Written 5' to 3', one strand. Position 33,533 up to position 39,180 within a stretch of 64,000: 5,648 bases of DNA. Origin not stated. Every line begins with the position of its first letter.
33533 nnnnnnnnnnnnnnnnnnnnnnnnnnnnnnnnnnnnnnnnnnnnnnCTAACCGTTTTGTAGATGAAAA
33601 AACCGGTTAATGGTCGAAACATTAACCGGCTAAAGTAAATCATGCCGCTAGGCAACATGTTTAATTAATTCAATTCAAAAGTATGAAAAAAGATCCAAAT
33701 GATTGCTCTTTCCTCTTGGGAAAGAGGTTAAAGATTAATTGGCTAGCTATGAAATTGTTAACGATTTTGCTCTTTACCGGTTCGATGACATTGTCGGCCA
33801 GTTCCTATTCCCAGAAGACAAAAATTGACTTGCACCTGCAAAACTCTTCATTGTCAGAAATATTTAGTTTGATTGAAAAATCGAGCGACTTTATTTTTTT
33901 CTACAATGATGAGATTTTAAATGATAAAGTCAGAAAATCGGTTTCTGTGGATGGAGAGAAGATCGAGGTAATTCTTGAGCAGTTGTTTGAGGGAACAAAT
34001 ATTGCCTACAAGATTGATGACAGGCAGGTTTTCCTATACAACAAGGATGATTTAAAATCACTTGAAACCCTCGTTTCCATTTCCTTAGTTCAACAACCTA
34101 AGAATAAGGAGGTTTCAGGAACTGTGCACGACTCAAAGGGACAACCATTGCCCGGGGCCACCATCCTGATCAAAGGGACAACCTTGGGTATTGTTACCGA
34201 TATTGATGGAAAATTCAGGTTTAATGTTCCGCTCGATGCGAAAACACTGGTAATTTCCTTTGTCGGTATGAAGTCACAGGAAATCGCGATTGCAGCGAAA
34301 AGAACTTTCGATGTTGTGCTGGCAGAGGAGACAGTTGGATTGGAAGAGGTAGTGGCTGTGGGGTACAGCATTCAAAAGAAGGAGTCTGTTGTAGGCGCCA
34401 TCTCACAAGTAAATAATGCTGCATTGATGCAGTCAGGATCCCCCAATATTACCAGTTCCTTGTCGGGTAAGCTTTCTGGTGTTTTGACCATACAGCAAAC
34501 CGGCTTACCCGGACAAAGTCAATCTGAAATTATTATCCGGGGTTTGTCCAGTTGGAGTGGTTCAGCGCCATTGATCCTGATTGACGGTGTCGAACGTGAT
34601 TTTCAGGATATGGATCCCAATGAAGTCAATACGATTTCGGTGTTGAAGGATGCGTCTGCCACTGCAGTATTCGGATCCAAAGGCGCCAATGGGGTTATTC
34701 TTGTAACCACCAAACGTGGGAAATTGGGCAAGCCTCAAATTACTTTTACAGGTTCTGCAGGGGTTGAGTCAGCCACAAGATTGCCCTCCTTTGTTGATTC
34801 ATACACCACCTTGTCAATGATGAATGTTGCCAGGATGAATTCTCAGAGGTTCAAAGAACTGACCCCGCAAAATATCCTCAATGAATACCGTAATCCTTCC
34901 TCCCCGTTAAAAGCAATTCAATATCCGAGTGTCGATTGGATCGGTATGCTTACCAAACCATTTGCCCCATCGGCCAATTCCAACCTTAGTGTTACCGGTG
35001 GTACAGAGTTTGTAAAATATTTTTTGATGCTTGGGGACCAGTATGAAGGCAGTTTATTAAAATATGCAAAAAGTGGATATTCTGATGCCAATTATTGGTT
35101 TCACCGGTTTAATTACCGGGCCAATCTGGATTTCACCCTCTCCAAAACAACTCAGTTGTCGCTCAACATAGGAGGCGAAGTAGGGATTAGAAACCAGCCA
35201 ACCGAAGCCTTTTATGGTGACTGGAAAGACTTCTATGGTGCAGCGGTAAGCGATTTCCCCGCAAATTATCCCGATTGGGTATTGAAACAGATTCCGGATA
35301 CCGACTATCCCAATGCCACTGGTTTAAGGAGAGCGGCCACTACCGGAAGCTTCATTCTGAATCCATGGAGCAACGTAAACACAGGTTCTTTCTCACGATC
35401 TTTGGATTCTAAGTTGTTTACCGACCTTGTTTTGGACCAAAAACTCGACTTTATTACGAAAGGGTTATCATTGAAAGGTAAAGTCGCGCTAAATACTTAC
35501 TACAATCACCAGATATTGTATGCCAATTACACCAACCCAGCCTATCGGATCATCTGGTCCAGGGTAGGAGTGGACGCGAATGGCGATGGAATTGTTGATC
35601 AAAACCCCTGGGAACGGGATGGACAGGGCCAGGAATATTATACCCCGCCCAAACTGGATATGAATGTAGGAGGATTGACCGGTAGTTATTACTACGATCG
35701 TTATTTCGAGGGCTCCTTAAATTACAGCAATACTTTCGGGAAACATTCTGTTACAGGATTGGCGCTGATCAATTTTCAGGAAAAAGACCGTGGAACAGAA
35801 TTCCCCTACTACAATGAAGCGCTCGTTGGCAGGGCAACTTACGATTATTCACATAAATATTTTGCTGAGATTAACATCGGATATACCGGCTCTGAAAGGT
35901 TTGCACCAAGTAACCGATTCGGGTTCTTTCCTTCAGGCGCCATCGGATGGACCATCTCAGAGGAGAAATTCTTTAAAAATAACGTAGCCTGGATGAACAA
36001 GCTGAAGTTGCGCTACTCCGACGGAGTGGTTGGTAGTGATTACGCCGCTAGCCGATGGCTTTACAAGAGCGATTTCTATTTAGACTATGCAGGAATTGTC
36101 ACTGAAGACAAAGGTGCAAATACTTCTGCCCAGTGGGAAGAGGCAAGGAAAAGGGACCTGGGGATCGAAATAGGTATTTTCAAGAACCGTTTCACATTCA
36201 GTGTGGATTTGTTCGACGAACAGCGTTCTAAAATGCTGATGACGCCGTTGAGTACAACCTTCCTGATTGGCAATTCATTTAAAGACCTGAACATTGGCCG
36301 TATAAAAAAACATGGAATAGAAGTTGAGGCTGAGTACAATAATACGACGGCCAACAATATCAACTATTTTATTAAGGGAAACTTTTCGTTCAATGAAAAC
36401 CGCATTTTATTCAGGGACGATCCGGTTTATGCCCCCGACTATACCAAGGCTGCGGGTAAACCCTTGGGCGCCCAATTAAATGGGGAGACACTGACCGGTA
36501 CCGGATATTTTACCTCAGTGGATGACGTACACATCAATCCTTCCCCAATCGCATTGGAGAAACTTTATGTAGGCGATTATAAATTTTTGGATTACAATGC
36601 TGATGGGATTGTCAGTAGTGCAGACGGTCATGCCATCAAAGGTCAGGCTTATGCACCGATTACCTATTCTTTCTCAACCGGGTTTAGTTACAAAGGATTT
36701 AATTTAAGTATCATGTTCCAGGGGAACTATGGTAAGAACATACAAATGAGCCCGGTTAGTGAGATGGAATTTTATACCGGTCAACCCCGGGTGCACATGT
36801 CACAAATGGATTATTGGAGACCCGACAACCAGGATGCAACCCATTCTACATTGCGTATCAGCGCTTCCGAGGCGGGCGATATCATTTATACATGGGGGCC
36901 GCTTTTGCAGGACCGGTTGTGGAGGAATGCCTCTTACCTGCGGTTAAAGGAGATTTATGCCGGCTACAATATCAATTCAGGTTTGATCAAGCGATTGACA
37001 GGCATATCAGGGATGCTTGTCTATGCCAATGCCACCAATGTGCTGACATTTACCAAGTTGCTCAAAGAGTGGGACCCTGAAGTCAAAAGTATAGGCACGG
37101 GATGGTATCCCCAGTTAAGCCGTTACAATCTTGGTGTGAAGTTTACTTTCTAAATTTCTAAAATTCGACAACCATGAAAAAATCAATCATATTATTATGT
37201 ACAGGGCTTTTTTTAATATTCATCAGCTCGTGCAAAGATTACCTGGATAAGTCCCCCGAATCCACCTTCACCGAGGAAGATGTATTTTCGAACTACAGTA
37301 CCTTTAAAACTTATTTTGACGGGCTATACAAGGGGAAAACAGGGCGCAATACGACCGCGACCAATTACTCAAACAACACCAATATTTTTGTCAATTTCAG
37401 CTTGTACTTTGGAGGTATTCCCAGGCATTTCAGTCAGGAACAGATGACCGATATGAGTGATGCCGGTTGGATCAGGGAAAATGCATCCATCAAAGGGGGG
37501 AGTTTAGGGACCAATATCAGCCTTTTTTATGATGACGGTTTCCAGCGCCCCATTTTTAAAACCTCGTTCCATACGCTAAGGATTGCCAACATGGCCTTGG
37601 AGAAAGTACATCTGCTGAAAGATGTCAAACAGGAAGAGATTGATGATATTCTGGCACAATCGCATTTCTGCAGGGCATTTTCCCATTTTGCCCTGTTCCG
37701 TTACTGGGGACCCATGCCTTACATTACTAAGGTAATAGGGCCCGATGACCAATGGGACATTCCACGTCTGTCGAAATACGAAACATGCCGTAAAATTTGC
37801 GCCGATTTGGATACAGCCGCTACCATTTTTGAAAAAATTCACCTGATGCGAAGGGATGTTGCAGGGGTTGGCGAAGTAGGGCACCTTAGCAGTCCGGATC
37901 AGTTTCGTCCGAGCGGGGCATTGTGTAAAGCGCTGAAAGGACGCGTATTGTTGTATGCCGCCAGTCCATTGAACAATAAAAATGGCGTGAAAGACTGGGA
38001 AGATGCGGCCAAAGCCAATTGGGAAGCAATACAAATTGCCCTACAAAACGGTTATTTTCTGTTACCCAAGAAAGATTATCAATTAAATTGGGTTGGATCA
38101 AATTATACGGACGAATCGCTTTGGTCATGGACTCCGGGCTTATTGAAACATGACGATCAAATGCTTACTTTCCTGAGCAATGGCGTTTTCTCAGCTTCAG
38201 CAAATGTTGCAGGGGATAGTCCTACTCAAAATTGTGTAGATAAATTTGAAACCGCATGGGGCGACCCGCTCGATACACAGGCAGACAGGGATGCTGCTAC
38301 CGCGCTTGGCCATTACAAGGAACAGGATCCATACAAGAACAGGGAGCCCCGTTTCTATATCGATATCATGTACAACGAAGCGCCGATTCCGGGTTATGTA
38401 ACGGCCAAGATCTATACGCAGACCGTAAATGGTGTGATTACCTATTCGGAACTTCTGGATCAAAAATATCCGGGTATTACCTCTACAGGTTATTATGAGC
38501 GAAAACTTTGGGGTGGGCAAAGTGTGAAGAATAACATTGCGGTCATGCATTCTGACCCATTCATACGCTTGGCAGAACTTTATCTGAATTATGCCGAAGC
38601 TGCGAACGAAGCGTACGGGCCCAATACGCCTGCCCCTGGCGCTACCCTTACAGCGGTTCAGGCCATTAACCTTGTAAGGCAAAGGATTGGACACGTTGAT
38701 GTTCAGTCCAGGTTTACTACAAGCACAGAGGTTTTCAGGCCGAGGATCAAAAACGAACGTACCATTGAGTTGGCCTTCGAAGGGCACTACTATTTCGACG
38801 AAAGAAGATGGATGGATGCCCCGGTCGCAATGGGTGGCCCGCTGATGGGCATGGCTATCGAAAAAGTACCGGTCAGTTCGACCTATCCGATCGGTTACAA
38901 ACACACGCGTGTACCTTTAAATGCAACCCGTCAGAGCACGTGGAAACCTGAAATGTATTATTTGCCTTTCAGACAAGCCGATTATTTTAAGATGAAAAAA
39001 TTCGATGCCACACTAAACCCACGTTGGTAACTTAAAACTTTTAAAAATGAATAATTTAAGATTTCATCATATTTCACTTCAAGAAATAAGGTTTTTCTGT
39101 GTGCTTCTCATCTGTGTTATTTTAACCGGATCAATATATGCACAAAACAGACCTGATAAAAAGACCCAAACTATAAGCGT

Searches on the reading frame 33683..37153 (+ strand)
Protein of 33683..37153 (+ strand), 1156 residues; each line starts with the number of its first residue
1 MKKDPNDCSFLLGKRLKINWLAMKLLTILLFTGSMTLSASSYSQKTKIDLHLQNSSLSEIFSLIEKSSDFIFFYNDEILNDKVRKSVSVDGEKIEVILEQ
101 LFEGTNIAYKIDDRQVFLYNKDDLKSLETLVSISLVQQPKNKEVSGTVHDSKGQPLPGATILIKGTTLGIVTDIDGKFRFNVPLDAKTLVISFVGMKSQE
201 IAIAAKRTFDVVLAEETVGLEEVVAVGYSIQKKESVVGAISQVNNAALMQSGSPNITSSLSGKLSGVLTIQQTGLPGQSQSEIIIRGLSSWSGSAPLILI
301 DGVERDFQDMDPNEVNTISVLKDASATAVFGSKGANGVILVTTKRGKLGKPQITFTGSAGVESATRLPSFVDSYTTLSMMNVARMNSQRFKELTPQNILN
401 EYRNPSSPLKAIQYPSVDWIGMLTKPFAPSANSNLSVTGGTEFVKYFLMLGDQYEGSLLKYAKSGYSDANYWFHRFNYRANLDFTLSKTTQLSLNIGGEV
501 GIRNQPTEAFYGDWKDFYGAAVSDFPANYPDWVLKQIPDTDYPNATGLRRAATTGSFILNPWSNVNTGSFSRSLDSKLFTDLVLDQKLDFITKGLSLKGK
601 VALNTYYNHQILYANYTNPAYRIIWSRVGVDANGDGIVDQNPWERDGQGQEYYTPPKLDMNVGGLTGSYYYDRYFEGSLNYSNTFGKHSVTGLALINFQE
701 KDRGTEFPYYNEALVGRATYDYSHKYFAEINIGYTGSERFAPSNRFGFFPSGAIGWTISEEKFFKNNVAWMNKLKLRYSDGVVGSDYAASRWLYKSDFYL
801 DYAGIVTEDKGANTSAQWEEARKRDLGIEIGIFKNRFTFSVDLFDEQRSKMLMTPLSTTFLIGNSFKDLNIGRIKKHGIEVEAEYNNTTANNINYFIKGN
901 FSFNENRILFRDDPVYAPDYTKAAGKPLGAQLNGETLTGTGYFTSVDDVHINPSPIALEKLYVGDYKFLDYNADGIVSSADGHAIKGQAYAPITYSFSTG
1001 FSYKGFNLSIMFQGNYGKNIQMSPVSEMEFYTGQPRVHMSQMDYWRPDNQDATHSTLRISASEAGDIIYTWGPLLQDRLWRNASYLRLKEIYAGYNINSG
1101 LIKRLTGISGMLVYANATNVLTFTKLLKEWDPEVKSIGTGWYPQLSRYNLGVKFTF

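Call 5: search_protein_families(library=pfam, proteins=[window:33683-37153:+], max_evalue=0.001)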
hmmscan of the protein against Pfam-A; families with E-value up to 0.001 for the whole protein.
window:33683-37153:+ (1156 aa): 4 families
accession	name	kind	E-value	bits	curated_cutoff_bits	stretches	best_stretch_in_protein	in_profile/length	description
PF13715.12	CarbopepD_reg_2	-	1.8e-20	73.2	32.2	1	144-224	1-87/88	CarboxypepD_reg-like domain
PF07715.20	Plug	-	1.1e-13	52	23.9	1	233-338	2-107/107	TonB-dependent Receptor Plug Domain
PF13620.12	CarboxypepD_reg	-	9.9e-13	48.7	32.3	1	144-207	2-73/82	Carboxypeptidase regulatory-like domain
PF07660.19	STN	-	2.8e-09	37.1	28.4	1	71-120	2-51/52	Secretin and TonB N terminus short domain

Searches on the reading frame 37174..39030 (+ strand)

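Call 5: search_protein_families(library=pfam, proteins=[window:37174-39030:+], max_evalue=0.001)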
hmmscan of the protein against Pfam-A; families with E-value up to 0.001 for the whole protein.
window:37174-39030:+ (618 aa): 2 families
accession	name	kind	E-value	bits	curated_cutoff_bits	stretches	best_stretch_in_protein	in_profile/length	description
PF07980.17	SusD_RagB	-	6.7e-36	124.9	23.1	1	322-607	12-288/297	SusD family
PF14322.12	SusD-like_3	-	2e-16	61.2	27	1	22-217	1-163/191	Starch-binding associating with outer membrane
